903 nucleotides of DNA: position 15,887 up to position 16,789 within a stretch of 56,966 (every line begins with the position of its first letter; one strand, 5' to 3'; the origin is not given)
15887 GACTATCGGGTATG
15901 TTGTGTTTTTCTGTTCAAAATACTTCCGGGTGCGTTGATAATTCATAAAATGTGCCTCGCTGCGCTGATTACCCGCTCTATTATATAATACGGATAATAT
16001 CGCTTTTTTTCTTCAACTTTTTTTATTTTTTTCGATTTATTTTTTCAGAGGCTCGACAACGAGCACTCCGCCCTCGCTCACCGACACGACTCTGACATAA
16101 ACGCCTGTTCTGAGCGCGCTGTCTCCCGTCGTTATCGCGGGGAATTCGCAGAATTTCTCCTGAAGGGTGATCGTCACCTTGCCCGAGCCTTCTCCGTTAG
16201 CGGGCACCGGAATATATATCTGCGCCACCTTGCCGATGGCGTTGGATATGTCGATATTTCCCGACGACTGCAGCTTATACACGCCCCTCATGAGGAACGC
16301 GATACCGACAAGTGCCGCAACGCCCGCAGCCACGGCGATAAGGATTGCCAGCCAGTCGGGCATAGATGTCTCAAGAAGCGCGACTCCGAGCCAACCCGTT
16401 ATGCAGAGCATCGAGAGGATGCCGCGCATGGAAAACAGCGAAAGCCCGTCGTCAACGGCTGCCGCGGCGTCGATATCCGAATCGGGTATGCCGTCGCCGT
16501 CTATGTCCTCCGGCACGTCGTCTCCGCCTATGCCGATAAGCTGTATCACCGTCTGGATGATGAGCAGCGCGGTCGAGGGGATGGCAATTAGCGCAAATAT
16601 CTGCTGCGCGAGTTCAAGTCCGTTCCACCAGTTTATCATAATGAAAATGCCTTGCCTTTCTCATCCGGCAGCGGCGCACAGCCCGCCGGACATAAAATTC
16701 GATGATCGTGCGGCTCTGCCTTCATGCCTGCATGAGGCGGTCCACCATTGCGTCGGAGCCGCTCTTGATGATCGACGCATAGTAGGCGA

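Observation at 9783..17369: NfeD-flotillin operon carrying an internal array of (S/P)PxTG cell-wall-anchored protein genes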

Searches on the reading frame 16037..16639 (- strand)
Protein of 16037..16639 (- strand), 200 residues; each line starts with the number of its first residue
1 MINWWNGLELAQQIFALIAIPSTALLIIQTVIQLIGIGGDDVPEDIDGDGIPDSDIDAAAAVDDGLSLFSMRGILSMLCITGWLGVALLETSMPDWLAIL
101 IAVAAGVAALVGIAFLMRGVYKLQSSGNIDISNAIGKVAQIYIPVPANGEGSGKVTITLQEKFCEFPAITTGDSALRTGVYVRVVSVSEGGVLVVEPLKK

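Call 3: search_protein_families(library=pfam, proteins=[window:16037-16639:-], max_evalue=0.1)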
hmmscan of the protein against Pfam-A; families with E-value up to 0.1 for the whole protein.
window:16037-16639:- (200 aa): 1 family
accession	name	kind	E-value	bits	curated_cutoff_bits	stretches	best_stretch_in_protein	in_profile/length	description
PF07332.16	Phage_holin_3_6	-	0.016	15.7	28.4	1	75-125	49-96/116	Putative Actinobacterial Holin-X, holin superfamily III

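Call 8: search_protein_families(library=ncbifam, proteins=[window:16037-16639:-], max_evalue=0.1)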
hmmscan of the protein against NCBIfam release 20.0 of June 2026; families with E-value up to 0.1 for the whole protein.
window:16037-16639:- (200 aa): 1 family
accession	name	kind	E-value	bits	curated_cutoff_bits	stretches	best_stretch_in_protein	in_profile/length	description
NF009407.0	PRK12768.1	equivalog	0.093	12.6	191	0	69-126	38-95/242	sulfate transporter family protein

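Call 16: find_homologous_proteins(query=window:16037-16639:-, max_evalue=0.001)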
Query window:16037-16639:- (200 aa): 692 proteins with E <= 0.001 among 2175 candidates; the best 120 are listed.
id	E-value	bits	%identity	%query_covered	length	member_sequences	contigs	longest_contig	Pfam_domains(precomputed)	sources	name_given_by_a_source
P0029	1.3e-120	418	100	100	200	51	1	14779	-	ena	-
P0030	3.0e-106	372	87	99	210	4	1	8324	-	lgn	-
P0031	1.1e-105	370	87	99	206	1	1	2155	-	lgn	-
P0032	2.1e-105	369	87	99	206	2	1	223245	-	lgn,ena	-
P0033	2.8e-105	368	86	100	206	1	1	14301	-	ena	-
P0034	3.9e-105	368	86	99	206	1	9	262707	-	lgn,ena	-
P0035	4.9e-105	368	86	99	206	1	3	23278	-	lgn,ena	-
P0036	5.4e-105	367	86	99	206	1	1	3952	-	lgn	-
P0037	5.8e-105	367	86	100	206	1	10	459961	-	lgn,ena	-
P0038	6.4e-105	367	86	99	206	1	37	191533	-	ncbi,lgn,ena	-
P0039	7.3e-105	367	86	100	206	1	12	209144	-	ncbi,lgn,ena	-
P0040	7.4e-105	367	86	100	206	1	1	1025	-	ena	-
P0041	7.4e-105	367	86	100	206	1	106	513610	-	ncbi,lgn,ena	-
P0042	7.8e-105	367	86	99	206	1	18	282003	-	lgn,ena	-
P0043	8.4e-105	367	86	99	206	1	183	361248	-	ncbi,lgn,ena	-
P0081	4.8e-95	335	78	99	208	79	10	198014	-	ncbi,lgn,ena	ncbi:MAG: hypothetical protein ACI3XO_02200 [Eubacteriales bacterium]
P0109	3.0e-73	264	62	100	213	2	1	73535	-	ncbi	-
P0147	2.3e-72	261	62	100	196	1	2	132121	-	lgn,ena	-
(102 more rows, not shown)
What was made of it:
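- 16037..16639 (-): NfeD-like (YuaF-type) membrane protein, 200 aa. N-terminal TM helices, an acidic loop and a C-terminal beta domain. JGI names homologues 'membrane protein implicated in regulation of membrane protease activity' (call 16).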

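Call 17: find_encoding_contigs(protein=P0043, flank=9000, max_places=6)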
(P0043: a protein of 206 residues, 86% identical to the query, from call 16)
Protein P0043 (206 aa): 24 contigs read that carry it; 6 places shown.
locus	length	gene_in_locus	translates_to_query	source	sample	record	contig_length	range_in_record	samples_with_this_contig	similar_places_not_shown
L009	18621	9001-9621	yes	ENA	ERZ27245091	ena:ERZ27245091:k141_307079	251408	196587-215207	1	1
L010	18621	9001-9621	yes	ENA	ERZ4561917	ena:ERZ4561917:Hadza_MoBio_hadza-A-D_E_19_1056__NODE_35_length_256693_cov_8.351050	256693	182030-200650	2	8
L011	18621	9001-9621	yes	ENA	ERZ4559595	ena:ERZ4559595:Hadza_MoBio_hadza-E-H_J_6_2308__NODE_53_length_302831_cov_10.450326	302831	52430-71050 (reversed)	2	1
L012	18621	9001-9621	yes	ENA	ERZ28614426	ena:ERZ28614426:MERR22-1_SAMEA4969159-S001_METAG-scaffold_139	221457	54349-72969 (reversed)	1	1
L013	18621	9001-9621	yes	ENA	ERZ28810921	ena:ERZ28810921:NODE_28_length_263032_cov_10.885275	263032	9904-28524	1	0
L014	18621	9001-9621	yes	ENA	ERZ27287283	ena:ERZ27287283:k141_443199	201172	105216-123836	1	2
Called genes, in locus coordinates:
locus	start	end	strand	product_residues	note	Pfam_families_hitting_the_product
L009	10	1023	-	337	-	PF02518:HATPase_c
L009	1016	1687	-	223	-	PF00072:Response_reg, PF00486:Trans_reg_C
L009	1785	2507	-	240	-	PF22570:LiaF-TM, PF09922:LiaF-like_C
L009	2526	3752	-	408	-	PF01547:SBP_bac_1, PF13416:SBP_bac_8, PF13531:SBP_bac_11, PF13343:SBP_bac_6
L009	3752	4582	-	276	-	PF00528:BPD_transp_1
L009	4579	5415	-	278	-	PF00528:BPD_transp_1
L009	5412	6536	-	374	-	PF00005:ABC_tran, PF08402:TOBE_2 (weak)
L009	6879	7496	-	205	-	PF02163:Peptidase_M50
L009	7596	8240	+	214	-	PF00702:Hydrolase, PF13419:HAD_2, PF13242:Hydrolase_like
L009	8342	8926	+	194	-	PF08876:DUF1836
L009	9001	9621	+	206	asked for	-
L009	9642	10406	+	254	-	-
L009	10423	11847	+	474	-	PF01145:Band_7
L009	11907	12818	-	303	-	PF00701:DHDPS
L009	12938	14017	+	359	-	PF02547:Queuosine_synth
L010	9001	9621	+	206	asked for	-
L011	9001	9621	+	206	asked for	-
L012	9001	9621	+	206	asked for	-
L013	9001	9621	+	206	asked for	-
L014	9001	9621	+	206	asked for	-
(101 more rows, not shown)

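Call 18: find_encoding_contigs(protein=P0081, flank=9000, max_places=4)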
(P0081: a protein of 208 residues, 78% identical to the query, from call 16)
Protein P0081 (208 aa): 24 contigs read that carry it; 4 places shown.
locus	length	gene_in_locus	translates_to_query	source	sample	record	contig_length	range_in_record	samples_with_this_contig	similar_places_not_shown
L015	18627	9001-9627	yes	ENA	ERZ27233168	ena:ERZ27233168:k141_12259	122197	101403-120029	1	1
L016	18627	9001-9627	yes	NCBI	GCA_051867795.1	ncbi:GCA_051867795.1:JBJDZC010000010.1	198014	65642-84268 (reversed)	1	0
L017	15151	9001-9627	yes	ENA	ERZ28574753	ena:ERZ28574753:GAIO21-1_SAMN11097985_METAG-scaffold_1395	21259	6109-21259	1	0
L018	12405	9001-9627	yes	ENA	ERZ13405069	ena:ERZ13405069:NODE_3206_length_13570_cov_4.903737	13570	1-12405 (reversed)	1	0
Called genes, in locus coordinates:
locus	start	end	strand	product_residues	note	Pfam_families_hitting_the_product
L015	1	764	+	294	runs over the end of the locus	PF01381:HTH_3, PF12844:HTH_19 (weak), PF13560:HTH_31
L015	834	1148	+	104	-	-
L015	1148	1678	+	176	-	PF00583:Acetyltransf_1, PF13508:Acetyltransf_7 (weak)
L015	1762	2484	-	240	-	PF22570:LiaF-TM, PF09922:LiaF-like_C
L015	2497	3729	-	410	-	PF01547:SBP_bac_1, PF13416:SBP_bac_8, PF13531:SBP_bac_11, PF13343:SBP_bac_6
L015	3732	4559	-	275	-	PF00528:BPD_transp_1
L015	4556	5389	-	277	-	PF00528:BPD_transp_1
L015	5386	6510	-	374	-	PF00005:ABC_tran, PF08402:TOBE_2 (faint)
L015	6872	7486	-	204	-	PF02163:Peptidase_M50 (weak)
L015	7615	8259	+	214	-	PF00702:Hydrolase, PF13419:HAD_2, PF13242:Hydrolase_like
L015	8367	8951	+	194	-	PF08876:DUF1836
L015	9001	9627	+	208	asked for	-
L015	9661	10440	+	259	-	-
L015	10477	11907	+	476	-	PF01145:Band_7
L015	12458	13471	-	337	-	-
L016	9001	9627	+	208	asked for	-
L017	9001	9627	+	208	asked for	-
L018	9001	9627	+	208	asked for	-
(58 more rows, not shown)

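Call 19: find_encoding_contigs(protein=P0109, flank=9000, max_places=1)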
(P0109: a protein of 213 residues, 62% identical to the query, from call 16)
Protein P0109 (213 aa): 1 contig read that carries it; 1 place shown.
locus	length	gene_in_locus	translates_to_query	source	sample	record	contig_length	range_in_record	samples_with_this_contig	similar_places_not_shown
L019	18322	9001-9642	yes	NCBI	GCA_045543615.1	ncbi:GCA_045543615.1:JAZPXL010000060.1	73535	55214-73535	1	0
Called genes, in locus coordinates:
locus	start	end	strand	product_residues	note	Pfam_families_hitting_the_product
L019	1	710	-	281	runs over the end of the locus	PF00497:SBP_bac_3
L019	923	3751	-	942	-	PF00005:ABC_tran (faint), PF02463:SMC_N (faint), PF03193:RsgA_GTPase (faint), PF13191:AAA_16 (faint), PF13304:AAA_21 (faint), PF13555:AAA_29 (faint), PF17760:UvrA_inter, PF17755:UvrA_DNA-bind, +1 more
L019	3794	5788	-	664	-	PF04851:ResIII, PF17757:UvrB_inter, PF27431:UvrB_3rd, PF00271:Helicase_C, PF12344:UvrB, PF02151:UVR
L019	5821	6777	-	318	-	PF01928:CYTH (weak)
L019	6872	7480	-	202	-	PF02163:Peptidase_M50 (weak)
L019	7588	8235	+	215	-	PF00702:Hydrolase, PF13419:HAD_2, PF13242:Hydrolase_like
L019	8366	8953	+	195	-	PF08876:DUF1836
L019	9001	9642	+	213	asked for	-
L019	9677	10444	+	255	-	-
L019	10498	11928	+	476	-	PF01145:Band_7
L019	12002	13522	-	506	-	PF13416:SBP_bac_8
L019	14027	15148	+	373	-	PF00005:ABC_tran, PF13304:AAA_21 (faint), PF08402:TOBE_2 (weak)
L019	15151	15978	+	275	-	PF00528:BPD_transp_1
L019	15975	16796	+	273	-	PF00528:BPD_transp_1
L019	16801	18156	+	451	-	PF01547:SBP_bac_1, PF13416:SBP_bac_8, PF13531:SBP_bac_11, PF13343:SBP_bac_6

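Call 20: find_encoding_contigs(protein=P0147, flank=9000, max_places=1)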
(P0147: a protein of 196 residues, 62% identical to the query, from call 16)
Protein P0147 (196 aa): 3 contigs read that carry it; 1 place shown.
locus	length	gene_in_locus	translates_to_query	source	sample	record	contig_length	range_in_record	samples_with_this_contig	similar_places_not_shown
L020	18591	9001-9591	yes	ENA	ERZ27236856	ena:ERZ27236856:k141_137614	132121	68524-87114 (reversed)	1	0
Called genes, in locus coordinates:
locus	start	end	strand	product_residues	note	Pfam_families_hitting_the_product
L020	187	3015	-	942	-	PF00005:ABC_tran (faint), PF02463:SMC_N (faint), PF13191:AAA_16 (faint), PF13555:AAA_29 (faint), PF20703:nSTAND1 (faint), PF17760:UvrA_inter, PF17755:UvrA_DNA-bind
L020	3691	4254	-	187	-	-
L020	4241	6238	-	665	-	PF04851:ResIII, PF17757:UvrB_inter, PF27431:UvrB_3rd, PF00271:Helicase_C, PF12344:UvrB, PF02151:UVR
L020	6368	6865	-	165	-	PF01928:CYTH (weak)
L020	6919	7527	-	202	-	PF02163:Peptidase_M50 (weak)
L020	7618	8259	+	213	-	PF00702:Hydrolase, PF13419:HAD_2, PF13242:Hydrolase_like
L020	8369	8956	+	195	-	PF08876:DUF1836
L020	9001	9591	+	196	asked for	-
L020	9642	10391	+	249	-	-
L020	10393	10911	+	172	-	-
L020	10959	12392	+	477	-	PF01145:Band_7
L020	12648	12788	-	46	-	-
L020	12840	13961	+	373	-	PF00005:ABC_tran, PF08402:TOBE_2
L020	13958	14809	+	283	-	PF00528:BPD_transp_1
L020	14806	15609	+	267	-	PF00528:BPD_transp_1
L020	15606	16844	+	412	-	PF01547:SBP_bac_1, PF13416:SBP_bac_8, PF13531:SBP_bac_11, PF13343:SBP_bac_6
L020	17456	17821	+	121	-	PF09925:DUF2157 (weak)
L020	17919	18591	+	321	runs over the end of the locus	PF02163:Peptidase_M50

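Call 30: search_solved_structures(query=A2, max_evalue=10, show_alignments=2)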
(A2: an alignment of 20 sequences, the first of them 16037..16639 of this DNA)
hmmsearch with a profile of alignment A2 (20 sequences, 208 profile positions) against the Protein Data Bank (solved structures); distinct sequences matched with E-value up to 10: 10.
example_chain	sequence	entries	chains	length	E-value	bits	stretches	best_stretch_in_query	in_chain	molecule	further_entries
8prj_A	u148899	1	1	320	5.9e-05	25.8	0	127-151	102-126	v31Bagel8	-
8pra_A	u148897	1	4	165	0.0084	18.7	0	127-151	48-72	Cell surface protein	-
2k14_A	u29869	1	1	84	0.047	16.3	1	144-204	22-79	YuaF protein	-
8prs_A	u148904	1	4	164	0.05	16.2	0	127-151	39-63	nvBagel4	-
3wwv_A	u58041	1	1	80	0.66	12.6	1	175-207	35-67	Stomatin operon partner protein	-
4avr_A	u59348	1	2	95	0.96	12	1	173-205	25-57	PA4485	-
8prl_A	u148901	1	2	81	0.97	12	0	127-151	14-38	Cell surface protein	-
8pr9_A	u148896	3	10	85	1.2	11.7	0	127-151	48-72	Cell surface protein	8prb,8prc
6q4z_A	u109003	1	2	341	2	11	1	129-164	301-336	LmxM MPT-2 D94N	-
6q4x_A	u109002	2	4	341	2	11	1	129-164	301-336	Uncharacterized protein | LmxM MPT-2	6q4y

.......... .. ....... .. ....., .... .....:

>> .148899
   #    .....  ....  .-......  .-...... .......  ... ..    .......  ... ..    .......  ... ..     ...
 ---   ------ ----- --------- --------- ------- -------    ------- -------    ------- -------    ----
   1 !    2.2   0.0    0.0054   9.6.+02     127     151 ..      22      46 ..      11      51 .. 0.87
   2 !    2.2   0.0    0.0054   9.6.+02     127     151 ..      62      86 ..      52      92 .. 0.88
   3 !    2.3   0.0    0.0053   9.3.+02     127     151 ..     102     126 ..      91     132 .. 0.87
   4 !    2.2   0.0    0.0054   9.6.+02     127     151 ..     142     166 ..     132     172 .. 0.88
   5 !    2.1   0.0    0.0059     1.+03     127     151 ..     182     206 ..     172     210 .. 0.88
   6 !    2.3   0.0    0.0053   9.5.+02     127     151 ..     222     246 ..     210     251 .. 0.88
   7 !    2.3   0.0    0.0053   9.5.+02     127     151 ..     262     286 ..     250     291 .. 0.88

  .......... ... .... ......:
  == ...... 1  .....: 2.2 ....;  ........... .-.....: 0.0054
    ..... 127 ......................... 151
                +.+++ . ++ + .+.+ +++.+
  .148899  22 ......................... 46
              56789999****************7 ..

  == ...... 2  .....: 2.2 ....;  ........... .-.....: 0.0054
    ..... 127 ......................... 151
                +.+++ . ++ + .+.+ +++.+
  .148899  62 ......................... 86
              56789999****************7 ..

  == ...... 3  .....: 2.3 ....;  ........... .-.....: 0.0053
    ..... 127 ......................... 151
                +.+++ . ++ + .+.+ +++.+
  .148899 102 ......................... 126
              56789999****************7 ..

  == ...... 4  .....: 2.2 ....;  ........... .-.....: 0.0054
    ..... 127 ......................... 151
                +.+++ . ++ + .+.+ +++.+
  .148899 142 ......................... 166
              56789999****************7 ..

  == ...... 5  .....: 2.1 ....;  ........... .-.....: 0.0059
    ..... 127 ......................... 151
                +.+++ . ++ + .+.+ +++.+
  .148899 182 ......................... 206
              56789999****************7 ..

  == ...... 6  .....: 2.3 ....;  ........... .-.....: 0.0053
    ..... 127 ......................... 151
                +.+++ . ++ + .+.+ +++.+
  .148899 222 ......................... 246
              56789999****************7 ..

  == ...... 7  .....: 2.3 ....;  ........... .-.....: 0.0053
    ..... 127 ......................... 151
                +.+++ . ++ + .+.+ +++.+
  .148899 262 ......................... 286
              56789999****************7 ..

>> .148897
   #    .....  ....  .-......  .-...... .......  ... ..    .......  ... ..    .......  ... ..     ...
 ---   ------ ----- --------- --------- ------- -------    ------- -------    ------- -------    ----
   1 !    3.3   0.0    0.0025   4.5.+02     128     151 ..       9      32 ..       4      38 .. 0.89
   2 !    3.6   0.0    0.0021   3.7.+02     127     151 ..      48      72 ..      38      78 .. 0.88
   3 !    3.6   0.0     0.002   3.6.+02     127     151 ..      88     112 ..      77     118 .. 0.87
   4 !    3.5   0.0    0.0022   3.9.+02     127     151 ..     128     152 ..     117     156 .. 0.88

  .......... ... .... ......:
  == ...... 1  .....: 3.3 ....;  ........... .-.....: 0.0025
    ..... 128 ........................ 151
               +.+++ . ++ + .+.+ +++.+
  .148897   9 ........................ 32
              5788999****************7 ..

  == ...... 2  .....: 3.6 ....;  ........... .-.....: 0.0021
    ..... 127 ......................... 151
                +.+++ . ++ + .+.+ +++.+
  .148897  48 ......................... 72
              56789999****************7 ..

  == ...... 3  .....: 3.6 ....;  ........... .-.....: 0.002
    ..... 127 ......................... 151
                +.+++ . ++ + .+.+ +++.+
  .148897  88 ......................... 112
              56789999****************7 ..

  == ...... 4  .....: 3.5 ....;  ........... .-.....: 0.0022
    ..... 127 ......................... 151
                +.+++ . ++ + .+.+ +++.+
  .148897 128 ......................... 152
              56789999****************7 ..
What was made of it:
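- Closest known: Bacillus subtilis yuaF-floT. Same: The family profile weakly matches YuaF (call 30).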

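Call 31: search_protein_families(library=pfam, alignment_id=A2, max_evalue=1)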
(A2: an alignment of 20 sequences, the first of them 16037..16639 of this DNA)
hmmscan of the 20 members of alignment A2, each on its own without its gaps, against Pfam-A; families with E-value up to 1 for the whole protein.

A. member 1, window:16037-16639:- (200 aa): 1 family
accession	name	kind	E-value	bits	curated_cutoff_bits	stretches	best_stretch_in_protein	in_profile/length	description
PF07332.16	Phage_holin_3_6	-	0.016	15.7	28.4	1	75-125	49-96/116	Putative Actinobacterial Holin-X, holin superfamily III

B. families by the number of members that match (of 20 scanned): 22 families
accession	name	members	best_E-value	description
PF01957.25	NfeD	10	4.4e-05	NfeD-like C-terminal, partner-binding domain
PF07332.16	Phage_holin_3_6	2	0.016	Putative Actinobacterial Holin-X, holin superfamily III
PF08374.16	Protocadherin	2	0.07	Protocadherin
PF11021.13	DUF2613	1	0.00097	Protein of unknown function (DUF2613)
PF17197.9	DUF5134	1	0.0048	Domain of unknown function (DUF5134)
PF17847.7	GlcV_C_terminal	1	0.018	Glucose ABC transporter C-terminal domain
PF06197.19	DUF998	1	0.026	Protein of unknown function (DUF998)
PF20154.4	LNT_N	1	0.03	Apolipoprotein N-acyltransferase N-terminal domain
PF25592.1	DUF7937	1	0.045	Domain of unknown function (DUF7937)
PF00892.27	EamA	1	0.061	EamA-like transporter family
PF04893.22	Yip1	1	0.074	Yip1 domain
PF00699.25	Urease_beta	1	0.13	Urease beta subunit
PF07330.17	DUF1467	1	0.15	Protein of unknown function (DUF1467)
PF07225.17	NDUF_B4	1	0.17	NADH-ubiquinone oxidoreductase B15 subunit (NDUFB4)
PF19570.5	DUF6088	1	0.18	Family of unknown function (DUF6088)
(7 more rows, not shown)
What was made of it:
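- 16037..16639 (-): The family profile hits B. subtilis YuaF (2k14, E 0.047) and 3wwv (E 0.66) (calls 30, 31).
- On NfeD (PF01957 / COG1585; YuaF-type NfeD2): However, 10 of 20 aligned family members hit PF01957 (best E 4.4e-5), and the family profile hits YuaF 2k14 at E 0.047 over the C-terminal domain (calls 30, 31).
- Checked: The assignment rests on family-level evidence (calls 30, 31).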

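Call 65: search_protein_families(library=padloc, proteins=[window:16037-16639:-], max_evalue=0.01)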
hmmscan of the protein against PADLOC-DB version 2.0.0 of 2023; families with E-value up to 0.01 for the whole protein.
window:16037-16639:- (200 aa): 0 families

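Call 66: search_protein_families(library=pfam, proteins=[L020:10393-10911:+], max_evalue=0.01)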
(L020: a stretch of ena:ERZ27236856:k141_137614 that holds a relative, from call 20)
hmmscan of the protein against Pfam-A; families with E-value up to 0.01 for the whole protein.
L020:10393-10911:+ (172 aa): 0 families
